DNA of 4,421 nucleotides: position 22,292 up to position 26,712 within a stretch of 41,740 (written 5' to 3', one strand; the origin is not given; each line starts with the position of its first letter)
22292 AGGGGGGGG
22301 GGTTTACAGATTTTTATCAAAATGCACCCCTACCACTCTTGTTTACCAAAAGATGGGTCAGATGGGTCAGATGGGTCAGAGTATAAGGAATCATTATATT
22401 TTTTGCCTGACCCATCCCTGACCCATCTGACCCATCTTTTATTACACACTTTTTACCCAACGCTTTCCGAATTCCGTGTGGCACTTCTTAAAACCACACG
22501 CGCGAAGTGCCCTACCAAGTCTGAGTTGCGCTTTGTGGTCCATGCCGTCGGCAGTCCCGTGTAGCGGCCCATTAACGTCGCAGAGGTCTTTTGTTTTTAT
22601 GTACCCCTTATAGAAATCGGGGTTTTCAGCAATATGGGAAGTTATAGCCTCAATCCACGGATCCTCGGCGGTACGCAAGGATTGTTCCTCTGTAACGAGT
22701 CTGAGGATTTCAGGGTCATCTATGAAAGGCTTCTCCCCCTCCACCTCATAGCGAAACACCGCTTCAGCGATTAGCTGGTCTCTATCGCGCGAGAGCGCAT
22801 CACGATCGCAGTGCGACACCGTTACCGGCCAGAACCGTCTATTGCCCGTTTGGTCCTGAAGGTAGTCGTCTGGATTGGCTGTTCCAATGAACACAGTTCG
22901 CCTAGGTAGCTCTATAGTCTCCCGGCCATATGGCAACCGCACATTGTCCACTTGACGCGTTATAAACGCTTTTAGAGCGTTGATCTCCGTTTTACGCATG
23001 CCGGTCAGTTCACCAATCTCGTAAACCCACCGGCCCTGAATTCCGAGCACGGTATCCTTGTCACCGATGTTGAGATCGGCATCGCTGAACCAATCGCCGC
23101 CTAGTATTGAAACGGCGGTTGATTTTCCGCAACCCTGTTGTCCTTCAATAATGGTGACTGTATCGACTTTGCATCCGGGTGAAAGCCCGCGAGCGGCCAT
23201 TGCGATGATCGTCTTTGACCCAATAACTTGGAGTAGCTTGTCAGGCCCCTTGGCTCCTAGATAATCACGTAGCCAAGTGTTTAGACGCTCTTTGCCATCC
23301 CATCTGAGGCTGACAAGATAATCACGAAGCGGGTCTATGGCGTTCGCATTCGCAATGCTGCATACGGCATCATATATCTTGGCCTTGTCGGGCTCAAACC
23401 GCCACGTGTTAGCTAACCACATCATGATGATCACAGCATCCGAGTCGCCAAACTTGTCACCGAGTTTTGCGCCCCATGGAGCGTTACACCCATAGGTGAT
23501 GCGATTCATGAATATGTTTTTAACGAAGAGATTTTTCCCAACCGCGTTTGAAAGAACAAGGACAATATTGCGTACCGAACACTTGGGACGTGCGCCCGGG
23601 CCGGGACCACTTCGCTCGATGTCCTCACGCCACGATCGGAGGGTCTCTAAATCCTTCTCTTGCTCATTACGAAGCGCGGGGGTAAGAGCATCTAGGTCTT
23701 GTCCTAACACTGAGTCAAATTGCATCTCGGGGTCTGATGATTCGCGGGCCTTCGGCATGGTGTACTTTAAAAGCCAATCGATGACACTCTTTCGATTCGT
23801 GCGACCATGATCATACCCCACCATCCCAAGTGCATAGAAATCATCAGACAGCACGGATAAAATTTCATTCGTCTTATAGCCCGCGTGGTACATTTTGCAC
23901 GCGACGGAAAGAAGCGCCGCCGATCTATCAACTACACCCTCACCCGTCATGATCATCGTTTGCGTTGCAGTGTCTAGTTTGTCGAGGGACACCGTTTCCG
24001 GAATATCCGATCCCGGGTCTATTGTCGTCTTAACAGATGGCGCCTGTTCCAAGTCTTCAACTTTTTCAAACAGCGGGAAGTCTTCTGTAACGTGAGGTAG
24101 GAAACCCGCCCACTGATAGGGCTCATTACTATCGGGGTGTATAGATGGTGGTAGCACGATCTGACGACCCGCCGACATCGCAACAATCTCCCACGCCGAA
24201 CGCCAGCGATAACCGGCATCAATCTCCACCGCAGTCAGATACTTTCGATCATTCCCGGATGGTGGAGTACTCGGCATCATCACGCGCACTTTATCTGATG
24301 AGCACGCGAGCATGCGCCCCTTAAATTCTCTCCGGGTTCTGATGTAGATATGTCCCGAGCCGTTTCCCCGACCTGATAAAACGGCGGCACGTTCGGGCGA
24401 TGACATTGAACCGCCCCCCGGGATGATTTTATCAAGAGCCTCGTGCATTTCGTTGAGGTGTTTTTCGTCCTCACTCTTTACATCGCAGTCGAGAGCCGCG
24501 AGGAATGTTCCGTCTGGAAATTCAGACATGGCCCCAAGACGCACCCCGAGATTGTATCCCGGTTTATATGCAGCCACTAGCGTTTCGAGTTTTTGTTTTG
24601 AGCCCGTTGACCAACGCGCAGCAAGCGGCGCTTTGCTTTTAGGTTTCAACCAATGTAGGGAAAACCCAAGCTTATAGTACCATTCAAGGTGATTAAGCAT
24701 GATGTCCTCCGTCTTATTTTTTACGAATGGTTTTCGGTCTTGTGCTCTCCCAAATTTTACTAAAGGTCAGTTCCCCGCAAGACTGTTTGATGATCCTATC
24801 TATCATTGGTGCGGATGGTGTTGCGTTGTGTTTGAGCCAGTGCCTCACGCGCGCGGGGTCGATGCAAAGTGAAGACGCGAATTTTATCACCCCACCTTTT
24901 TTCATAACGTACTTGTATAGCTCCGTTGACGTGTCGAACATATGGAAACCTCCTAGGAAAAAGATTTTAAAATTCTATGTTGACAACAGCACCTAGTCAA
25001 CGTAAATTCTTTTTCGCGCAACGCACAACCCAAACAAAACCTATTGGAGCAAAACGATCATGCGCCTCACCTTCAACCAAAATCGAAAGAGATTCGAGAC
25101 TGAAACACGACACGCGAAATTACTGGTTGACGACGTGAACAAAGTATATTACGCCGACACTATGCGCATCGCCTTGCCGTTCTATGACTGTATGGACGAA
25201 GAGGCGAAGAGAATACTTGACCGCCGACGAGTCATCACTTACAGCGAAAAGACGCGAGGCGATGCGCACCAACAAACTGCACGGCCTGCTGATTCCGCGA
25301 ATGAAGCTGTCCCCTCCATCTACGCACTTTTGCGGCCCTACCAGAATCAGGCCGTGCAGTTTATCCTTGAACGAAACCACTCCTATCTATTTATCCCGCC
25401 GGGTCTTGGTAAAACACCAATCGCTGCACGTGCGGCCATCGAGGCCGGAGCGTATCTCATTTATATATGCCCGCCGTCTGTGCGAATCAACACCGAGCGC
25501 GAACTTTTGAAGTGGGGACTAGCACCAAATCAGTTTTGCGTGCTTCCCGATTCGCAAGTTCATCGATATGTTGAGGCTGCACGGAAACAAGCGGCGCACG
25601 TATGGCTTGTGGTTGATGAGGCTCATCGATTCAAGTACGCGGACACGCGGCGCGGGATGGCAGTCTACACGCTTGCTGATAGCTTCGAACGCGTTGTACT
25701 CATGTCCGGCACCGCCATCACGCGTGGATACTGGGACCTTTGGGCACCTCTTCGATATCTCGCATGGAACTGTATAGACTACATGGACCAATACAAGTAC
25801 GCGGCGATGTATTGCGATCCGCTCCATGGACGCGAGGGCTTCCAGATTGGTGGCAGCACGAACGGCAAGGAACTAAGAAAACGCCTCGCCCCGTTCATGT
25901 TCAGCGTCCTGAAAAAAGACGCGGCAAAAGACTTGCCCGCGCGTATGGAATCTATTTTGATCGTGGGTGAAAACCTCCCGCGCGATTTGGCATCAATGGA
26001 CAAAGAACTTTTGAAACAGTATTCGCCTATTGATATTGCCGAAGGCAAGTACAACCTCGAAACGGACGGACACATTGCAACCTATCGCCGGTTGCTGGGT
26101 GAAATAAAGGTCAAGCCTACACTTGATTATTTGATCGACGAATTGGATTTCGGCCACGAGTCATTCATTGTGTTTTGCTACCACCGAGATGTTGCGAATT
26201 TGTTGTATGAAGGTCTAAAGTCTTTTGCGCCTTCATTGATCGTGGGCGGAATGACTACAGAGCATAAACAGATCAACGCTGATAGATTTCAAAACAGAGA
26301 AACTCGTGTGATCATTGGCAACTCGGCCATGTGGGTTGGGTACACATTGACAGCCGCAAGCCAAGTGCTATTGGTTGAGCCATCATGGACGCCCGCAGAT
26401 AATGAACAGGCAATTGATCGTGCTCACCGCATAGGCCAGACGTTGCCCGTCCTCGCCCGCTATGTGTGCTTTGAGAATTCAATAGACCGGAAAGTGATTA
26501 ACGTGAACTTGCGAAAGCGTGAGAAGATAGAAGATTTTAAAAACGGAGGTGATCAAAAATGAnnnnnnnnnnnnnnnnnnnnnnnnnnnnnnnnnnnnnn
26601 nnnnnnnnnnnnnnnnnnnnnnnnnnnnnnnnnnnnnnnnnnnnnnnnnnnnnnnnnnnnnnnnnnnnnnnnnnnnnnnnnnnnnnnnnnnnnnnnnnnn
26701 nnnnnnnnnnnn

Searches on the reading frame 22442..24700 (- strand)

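Call 37: search_protein_families(library=pfam, proteins=[window:22442-24700:-], max_evalue=0.001)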
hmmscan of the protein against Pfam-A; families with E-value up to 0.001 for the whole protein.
window:22442-24700:- (752 aa): 3 families
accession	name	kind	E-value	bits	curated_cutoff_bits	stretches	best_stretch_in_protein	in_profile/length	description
PF05272.17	VapE-like_dom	-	2.5e-69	233.5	25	1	463-659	2-198/217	Virulence-associated protein E-like domain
PF09250.16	Prim-Pol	-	3.5e-14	54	22.8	1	7-198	3-146/158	Bifunctional DNA primase/polymerase, N-terminal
PF19263.5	DUF5906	-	1.6e-05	26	27.6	1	519-622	2-114/114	Family of unknown function (DUF5906)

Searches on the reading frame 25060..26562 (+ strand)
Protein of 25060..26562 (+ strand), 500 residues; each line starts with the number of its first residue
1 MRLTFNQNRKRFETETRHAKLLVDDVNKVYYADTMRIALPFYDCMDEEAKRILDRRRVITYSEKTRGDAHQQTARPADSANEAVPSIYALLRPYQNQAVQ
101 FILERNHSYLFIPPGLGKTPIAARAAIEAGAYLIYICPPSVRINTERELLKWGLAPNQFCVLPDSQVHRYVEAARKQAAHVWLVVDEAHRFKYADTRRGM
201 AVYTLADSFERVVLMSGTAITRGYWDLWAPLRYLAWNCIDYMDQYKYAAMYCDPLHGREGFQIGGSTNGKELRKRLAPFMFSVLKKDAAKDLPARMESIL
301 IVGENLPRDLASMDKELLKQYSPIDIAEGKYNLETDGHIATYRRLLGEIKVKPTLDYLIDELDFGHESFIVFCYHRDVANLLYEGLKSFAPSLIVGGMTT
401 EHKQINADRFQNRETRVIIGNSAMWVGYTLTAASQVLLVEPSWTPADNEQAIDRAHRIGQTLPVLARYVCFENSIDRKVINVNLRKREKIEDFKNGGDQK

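Call 37: search_protein_families(library=pfam, proteins=[window:25060-26562:+], max_evalue=0.001)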
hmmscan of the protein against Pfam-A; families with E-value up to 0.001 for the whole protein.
window:25060-26562:+ (500 aa): 5 families
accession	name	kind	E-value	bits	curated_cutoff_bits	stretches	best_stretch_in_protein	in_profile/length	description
PF00271.37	Helicase_C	-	1.8e-12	47.9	23.5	1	359-459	7-110/110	Helicase conserved C-terminal domain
PF00176.29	SNF2-rel_dom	-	1.6e-07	31.1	24.9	1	180-302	126-239/290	SNF2-related domain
PF00270.35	DEAD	-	4e-06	27.1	26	0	92-138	1-53/167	DEAD/DEAH box helicase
PF04851.21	ResIII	-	8.4e-05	23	22.5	0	91-126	4-44/164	Type III restriction enzyme, res subunit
PF00004.35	AAA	-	0.00012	23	21.2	0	110-195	3-73/131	ATPase family associated with various cellular activities (AAA)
